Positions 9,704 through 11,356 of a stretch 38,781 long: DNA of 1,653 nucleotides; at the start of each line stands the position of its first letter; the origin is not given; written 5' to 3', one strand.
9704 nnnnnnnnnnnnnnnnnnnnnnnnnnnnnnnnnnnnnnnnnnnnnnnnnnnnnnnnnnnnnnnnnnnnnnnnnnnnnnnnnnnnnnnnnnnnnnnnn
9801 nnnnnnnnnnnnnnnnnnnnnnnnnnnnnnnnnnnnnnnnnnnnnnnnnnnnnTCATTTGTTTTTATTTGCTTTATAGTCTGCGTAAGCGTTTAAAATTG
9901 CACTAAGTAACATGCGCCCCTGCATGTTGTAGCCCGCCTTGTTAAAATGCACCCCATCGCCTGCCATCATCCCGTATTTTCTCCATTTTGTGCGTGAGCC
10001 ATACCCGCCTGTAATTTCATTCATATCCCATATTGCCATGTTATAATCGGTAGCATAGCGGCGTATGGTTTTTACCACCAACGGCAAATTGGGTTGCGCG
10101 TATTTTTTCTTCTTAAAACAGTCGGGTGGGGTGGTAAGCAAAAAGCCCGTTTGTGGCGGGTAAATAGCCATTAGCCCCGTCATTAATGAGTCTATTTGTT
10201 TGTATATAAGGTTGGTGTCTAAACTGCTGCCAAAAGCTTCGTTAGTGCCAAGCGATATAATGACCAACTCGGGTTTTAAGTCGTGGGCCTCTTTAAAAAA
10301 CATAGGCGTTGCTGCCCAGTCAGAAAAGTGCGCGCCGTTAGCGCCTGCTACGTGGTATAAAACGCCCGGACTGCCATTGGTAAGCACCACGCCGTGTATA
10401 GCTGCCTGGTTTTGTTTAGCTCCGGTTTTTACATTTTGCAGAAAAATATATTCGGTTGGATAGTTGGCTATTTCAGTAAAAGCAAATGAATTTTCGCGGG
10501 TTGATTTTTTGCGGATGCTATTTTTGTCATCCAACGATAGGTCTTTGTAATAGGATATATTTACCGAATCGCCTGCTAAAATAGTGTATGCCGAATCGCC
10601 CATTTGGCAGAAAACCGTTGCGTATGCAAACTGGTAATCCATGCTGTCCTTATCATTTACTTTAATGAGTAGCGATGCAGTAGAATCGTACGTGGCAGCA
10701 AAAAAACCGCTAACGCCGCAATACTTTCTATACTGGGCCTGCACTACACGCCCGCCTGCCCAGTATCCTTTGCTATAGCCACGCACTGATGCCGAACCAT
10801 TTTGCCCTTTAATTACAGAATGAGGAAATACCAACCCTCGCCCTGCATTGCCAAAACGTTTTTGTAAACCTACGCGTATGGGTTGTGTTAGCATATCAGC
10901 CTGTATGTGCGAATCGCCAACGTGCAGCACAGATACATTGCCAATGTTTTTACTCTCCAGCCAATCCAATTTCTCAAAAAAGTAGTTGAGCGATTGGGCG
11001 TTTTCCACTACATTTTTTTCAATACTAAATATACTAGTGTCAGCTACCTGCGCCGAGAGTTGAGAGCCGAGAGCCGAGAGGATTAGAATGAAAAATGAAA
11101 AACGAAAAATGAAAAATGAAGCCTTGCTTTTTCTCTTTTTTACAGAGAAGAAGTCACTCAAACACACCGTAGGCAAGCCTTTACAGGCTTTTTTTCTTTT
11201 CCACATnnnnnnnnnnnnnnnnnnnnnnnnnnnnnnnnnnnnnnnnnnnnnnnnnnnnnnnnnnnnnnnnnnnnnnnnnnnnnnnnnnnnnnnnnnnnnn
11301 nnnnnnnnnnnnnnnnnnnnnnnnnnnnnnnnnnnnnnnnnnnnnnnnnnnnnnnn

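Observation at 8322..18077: The Rod-complex operon runs without a break into two SGNH proteins and an MBOAT: a candidate cell-wall O-acylation module tied to the elongasome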

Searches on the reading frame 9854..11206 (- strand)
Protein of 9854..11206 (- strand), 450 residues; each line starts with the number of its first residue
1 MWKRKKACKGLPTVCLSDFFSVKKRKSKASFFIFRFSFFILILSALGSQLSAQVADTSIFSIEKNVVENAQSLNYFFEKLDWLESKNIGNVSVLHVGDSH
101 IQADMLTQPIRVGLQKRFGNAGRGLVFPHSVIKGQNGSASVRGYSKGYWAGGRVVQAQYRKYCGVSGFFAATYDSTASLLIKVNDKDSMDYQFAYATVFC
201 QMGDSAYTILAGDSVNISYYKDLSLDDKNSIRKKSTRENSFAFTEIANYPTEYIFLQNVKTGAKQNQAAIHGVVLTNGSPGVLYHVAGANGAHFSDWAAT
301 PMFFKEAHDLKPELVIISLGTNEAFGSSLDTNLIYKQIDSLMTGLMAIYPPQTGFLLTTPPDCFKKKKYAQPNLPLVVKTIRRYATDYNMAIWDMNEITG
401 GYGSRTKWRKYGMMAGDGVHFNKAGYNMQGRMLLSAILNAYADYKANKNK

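Call 3: search_protein_families(library=pfam, proteins=[window:9854-11206:-], max_evalue=0.01)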
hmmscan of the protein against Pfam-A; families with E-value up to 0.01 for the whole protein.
window:9854-11206:- (450 aa): 2 families
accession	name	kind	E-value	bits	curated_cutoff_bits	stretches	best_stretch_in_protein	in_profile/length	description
PF13472.12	Lipase_GDSL_2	-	2.4e-09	38.4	32.9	1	283-426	34-176/178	GDSL-like Lipase/Acylhydrolase family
PF00657.28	Lipase_GDSL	-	5.6e-06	27.1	23.6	1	308-429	73-204/208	GDSL-like Lipase/Acylhydrolase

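Call 4: search_protein_families(library=ncbifam, proteins=[window:9854-11206:-], max_evalue=0.01)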
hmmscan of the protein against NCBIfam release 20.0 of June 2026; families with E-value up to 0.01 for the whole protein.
window:9854-11206:- (450 aa): 1 family
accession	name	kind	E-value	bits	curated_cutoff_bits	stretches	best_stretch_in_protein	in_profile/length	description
NF042968.1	AcxylEst_AxeA1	equivalog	0.00019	19.9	700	1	303-426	335-452/459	acetylxylan esterase AxeA1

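Call 20: search_solved_structures(query=window:9854-11206:-, max_evalue=1, show_alignments=2)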
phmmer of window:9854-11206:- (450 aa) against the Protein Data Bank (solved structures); distinct sequences matched with E-value up to 1: 2.
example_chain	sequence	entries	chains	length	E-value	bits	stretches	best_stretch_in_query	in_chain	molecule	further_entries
4k3u_A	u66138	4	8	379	1.2e-19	73.6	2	275-436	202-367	GDSL-like Lipase/Acylhydrolase family protein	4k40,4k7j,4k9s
1yzf_A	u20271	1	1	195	0.0006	21.9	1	304-437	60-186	lipase/acylhydrolase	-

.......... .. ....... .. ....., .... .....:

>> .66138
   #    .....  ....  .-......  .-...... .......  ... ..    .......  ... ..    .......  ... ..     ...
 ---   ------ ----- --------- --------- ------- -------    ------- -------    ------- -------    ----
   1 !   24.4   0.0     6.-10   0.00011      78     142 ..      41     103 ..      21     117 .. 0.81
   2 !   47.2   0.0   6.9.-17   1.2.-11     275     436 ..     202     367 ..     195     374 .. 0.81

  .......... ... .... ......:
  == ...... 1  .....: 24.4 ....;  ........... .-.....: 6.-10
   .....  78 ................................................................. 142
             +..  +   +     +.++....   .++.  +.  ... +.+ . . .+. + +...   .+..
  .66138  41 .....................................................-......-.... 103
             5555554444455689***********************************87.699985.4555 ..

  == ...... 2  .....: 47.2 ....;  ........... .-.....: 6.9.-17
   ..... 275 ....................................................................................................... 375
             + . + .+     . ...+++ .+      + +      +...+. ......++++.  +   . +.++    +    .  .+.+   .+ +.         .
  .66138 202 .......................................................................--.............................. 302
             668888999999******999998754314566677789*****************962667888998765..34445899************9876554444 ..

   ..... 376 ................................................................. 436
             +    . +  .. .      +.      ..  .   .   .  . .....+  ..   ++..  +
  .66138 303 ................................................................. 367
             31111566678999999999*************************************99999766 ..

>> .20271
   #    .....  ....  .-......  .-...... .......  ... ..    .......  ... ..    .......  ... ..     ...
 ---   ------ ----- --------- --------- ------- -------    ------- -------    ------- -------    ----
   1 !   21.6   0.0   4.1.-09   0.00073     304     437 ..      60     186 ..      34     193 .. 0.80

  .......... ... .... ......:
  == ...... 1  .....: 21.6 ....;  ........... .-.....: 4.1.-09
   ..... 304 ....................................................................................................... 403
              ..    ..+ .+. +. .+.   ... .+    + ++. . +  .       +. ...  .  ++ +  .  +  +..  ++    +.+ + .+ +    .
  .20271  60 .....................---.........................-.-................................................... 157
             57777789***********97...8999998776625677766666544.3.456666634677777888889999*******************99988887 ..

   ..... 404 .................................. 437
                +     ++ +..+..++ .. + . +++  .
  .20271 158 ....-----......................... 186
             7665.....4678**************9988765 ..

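Call 29: find_homologous_proteins(query=window:9854-11206:-)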
Query window:9854-11206:- (450 aa): 1822 proteins with E <= 0.001 among 5741 candidates; the best 120 are listed.
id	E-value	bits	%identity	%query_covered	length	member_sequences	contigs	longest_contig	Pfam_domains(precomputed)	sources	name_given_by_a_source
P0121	5.9e-281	950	94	97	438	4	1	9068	PF13472.13,PF00657.29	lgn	-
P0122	1.1e-219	748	75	88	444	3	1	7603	PF13472.13,PF00657.29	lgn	-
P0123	1.0e-212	725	69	98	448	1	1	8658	PF13472.13,PF00657.29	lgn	-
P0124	6.1e-180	617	68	87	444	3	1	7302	PF13472.13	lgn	-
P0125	1.0e-105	372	45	92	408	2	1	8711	PF13472.13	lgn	-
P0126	1.4e-104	368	46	88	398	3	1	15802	PF13472.13,PF00657.29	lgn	-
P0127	3.2e-101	357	45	85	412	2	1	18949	PF13472.13,PF00657.29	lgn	-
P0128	2.0e-97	345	43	89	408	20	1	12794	PF13472.13,PF00657.29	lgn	-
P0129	8.1e-96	340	43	91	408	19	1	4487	PF13472.13,PF00657.29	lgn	-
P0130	2.8e-76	275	37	91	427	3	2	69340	PF13472.13,PF00657.29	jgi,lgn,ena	-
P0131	1.4e-75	273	38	86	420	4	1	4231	PF13472.13,PF00657.29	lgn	-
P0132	2.4e-75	272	38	91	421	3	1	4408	PF13472.13,PF00657.29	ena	-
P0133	4.4e-75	271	38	94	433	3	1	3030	PF13472.13,PF00657.29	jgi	-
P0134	1.2e-73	266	37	95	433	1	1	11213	PF13472.13,PF00657.29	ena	-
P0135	1.5e-73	266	37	92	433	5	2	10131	PF13472.13,PF00657.29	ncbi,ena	-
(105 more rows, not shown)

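Call 43: predict_structure(alignment_id=A2)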
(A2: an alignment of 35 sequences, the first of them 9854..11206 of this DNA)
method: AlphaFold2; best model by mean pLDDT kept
length: 450 residues; sequences in the alignment: 35
mean_pLDDT: 86.4   pTM: 0.84
mean pLDDT of the five models: 86.4, 84.6, 84.3, 83.3, 82.6
residues with pLDDT >= 90: 301; 70-90: 72; 50-70: 44; < 50: 33
segments of 3 or more residues with pLDDT < 50: 1-26, 233-236
pLDDT, mean of each block of 10 residues (from residue 1): 42 44 50 76 76 66 96 98 96 94 90 97 94 85 94 95 95 95 90 90 87 66 55 51 68 91 93 94 96 96 93 97 89 98 97 97 89 96 98 97 94 92 94 98 93
secondary structure, 60 per line:
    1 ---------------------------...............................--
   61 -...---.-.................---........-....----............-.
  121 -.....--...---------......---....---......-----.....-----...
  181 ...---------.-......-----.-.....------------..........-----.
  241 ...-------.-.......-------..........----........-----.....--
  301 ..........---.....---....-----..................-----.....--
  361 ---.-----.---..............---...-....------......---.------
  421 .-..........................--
elements in order: H28-58 H70-86 E90-97 H99-102 H107-118 E122-126 E141-146 E150-153 H157-162 E168-172 E178-183 E195-200 E208-212 H225-234 E240-243 E253-259 E267-276 E281-288 H294-298 H301-310 E314-318 H322-325 H331-348 E354-358 H374-387 E391-393 H395-398 H405-410 H423-448

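Call 46: fold_search(model_id=the predicted structure, library=pdb)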
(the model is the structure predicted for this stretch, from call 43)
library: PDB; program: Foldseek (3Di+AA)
matches with E <= 10: 567; with E <= 0.001: 68
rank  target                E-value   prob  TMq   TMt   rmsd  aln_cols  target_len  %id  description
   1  4k3u_A                3.6e-25  1.00  0.66  0.83   3.5       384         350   21  Peptidoglycan O-acetylesterase in action, 30 min (released 2014-09-03)
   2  4k3u_B                7.0e-25  1.00  0.66  0.84   3.5       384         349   21  Peptidoglycan O-acetylesterase in action, 30 min (released 2014-09-03)
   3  8gld_A                9.1e-24  1.00  0.62  0.75   6.7       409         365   16  Crystal structure of the peptidoglycan O-acetylesterase Ape1 (amino acids 22-392) from Campylobacter jejuni (released 2024-03-27)
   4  8gkd_C                1.8e-23  1.00  0.62  0.76   5.8       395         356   16  Crystal structure of the peptidoglycan O-acetylesterase Ape1 (amino acids 41-392) from Campylobacter jejuni (released 2024-03-20)
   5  8gkd_A                2.0e-23  1.00  0.62  0.78   5.8       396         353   16  Crystal structure of the peptidoglycan O-acetylesterase Ape1 (amino acids 41-392) from Campylobacter jejuni (released 2024-03-20)
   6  2wab_A                3.1e-08  1.00  0.28  0.37  10.9       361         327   10  Structure of an active site mutant of a family two carbohydrate esterase from Clostridium thermocellum in complex with (released 2009-03-24)
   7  2wao_A                1.9e-07  1.00  0.26  0.35  11.7       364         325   12  Structure of a family two carbohydrate esterase from Clostridium thermocellum in complex with cellohexaose (released 2009-10-06)
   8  2waa                  9.3e-07  1.00  0.28  0.37  12.3       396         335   10  Structure of a family two carbohydrate esterase from Cellvibrio japonicus (released 2009-03-24)
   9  7ddy_B                1.6e-06  1.00  0.29  0.62   3.6       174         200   18  Crystal structure of an acetyl xylan esterase AlAXEase (released 2021-06-02)
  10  7ddy_A                1.8e-06  1.00  0.30  0.63   3.5       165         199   19  Crystal structure of an acetyl xylan esterase AlAXEase (released 2021-06-02)
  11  3p94_A                2.2e-06  1.00  0.27  0.56   4.0       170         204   18  Crystal structure of a GDSL-like Lipase (BDI_0976) from Parabacteroides distasonis ATCC 8503 at 1.93 A resolution (released 2010-11-03)
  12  9hi5_B                2.2e-06  1.00  0.27  0.52   4.0       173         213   20  Structure of scaffold FI6-focused design_02 (released 2025-12-03)
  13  3p94_D                2.3e-06  1.00  0.28  0.57   4.0       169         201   18  Crystal structure of a GDSL-like Lipase (BDI_0976) from Parabacteroides distasonis ATCC 8503 at 1.93 A resolution (released 2010-11-03)
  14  9hi5_C                2.3e-06  1.00  0.27  0.53   4.0       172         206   20  Structure of scaffold FI6-focused design_02 (released 2025-12-03)
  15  1yzf                  3.0e-06  1.00  0.29  0.63   3.3       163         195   20  Crystal structure of the lipase/acylhydrolase from Enterococcus faecalis (released 2005-04-12)
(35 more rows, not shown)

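Call 63: search_solved_structures(query=A2, max_evalue=10)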
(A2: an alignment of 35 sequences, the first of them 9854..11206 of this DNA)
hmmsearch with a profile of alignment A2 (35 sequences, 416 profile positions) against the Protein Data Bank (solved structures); distinct sequences matched with E-value up to 10: 30.
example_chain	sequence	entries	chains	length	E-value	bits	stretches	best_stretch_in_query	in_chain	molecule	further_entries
4k3u_A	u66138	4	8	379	9.7e-43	149.8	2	240-403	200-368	GDSL-like Lipase/Acylhydrolase family protein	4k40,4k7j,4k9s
8gld_A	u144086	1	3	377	1.3e-28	103.2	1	29-404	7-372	SGNH hydrolase-type esterase domain-containing protein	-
8gkd_A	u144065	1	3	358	1.7e-28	102.8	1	57-404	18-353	SGNH hydrolase-type esterase domain-containing protein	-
1yzf_A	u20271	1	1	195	8.4e-11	44.6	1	278-401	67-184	lipase/acylhydrolase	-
4ppy_A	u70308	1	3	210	1.4e-08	37.2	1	264-405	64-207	Putative acylhydrolase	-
4iyj_A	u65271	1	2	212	3.6e-08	35.9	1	269-403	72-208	GDSL-like protein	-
4hf7_A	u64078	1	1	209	5.6e-08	35.3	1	264-406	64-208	Putative acylhydrolase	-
9hi6_A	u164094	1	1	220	3.5e-06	29.4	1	260-412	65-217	FI6-focused design_04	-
9hi5_A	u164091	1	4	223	4e-06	29.1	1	269-404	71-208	GDSL-like protein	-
9hi4_C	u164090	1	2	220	2.8e-05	26.4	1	269-413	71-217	FI6-focused design_03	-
7ddy_D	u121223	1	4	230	0.0001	24.5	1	278-405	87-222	G-D-S-L family lipolytic protein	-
7bxd_A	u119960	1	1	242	0.00014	24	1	295-394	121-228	GDSL-like protein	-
4c1b_A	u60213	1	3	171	0.00046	22.4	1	279-394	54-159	ORF1-ENCODED PROTEIN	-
3p94_A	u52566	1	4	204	0.00086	21.5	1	269-406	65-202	GDSL-like Lipase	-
6njc_A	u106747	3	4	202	0.0017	20.5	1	286-394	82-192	Sialate O-acetylesterase | Lysophospholipase L1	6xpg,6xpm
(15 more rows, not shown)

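Call 73: find_related_loci(query=A2, collection=metagenome_contigs, flank=6000)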
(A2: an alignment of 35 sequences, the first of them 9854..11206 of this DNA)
Query A2 (450 aa) in metagenome_contigs; peptide patterns used: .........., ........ (x = any residue, [..] = any of these).
600 stretches matched a pattern (row limit reached: there are more); 503 encode a relative of the query (tblastn E <= 1e-3); the best 80 are kept; 80 distinct loci.
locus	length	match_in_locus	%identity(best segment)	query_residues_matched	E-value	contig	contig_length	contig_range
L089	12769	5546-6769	38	38-447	2e-78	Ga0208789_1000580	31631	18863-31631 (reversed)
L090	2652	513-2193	36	38-449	2e-76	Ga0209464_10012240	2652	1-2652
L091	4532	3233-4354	38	63-447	2e-74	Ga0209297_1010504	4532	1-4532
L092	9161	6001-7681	35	31-449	6e-74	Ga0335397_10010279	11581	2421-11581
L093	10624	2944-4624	37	49-449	1e-73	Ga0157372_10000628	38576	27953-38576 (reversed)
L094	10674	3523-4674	36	56-448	2e-73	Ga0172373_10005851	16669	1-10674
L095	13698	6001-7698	36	19-444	3e-73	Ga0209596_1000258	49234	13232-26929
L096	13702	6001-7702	35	36-450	5e-73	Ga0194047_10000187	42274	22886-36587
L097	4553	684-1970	34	14-444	1e-72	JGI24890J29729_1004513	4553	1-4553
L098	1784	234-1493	36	25-444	4e-76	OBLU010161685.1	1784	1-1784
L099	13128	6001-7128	36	63-449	2e-72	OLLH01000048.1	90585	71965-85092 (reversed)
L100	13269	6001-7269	35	26-448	2e-72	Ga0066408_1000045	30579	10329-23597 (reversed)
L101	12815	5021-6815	37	52-447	2e-71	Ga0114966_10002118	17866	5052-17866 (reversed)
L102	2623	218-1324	36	65-448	1e-72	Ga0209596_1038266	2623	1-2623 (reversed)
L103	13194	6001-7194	37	51-448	6e-71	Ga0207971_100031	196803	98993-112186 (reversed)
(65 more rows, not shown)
